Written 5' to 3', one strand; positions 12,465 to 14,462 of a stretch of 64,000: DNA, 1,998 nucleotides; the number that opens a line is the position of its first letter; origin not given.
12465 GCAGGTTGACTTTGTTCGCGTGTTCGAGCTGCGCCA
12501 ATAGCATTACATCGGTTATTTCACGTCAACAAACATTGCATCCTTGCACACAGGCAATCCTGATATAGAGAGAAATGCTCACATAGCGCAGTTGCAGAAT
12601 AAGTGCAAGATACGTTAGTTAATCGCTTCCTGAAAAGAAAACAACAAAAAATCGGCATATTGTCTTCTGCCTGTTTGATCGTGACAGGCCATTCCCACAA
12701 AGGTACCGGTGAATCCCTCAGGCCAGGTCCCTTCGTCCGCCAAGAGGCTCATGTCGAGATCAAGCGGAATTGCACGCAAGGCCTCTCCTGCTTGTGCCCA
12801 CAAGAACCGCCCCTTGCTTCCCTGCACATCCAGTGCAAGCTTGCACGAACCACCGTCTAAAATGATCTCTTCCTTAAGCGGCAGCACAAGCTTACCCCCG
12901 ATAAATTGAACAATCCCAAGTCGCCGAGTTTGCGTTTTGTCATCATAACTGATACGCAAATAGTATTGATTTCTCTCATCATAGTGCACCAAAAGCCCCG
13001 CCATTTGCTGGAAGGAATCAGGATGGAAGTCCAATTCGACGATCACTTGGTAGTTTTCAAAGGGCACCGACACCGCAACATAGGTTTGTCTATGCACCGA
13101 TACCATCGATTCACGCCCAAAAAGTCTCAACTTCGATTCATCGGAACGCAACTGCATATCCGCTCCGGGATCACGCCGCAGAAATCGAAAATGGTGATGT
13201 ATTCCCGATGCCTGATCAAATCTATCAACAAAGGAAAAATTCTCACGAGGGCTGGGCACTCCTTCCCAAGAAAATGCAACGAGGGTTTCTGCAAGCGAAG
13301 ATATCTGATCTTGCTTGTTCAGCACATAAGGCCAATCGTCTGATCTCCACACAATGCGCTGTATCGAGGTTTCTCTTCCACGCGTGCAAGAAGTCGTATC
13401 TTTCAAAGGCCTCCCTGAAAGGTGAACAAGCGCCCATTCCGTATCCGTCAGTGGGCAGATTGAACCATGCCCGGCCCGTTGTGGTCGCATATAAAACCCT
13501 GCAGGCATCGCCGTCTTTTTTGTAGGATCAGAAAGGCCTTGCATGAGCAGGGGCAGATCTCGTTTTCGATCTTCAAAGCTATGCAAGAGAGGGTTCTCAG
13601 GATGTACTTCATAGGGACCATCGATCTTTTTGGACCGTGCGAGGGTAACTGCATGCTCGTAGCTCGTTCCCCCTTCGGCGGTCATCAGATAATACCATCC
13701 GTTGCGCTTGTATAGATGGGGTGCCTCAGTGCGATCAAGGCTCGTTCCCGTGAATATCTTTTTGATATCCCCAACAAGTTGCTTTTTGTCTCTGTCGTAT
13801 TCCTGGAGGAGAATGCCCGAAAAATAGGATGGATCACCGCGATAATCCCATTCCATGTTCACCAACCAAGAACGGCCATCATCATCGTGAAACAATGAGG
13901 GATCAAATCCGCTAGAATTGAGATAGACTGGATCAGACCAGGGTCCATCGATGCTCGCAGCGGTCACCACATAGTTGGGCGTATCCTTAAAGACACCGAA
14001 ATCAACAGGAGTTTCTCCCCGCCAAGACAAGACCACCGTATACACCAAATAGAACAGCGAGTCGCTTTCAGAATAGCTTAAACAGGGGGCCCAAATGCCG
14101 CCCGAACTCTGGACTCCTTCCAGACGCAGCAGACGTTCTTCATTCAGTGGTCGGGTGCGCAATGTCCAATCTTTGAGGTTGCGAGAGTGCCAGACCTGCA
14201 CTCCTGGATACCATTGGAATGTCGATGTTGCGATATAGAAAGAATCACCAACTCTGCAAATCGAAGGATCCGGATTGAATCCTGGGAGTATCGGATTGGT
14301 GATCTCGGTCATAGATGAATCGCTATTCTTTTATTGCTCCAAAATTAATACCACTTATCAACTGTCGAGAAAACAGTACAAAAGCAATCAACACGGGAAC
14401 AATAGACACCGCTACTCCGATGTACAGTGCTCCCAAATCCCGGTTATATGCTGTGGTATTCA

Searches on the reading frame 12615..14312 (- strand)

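Call 23: search_protein_families(library=ncbifam, proteins=[window:12615-14312:-], max_evalue=0.00001)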
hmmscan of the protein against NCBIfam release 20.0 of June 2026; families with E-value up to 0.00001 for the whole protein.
window:12615-14312:- (565 aa): 2 families
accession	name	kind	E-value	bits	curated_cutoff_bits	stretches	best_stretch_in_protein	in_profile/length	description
NF053747.1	NdoAlphArabAbnA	equivalog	3.9e-10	39.6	480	1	15-235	33-244/310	arabinan endo-1,5-alpha-L-arabinosidase AbnA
NF053746.1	NdoAlphArabAbnB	equivalog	2.5e-06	26.6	750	0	134-243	143-250/446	arabinan endo-1,5-alpha-L-arabinosidase AbnB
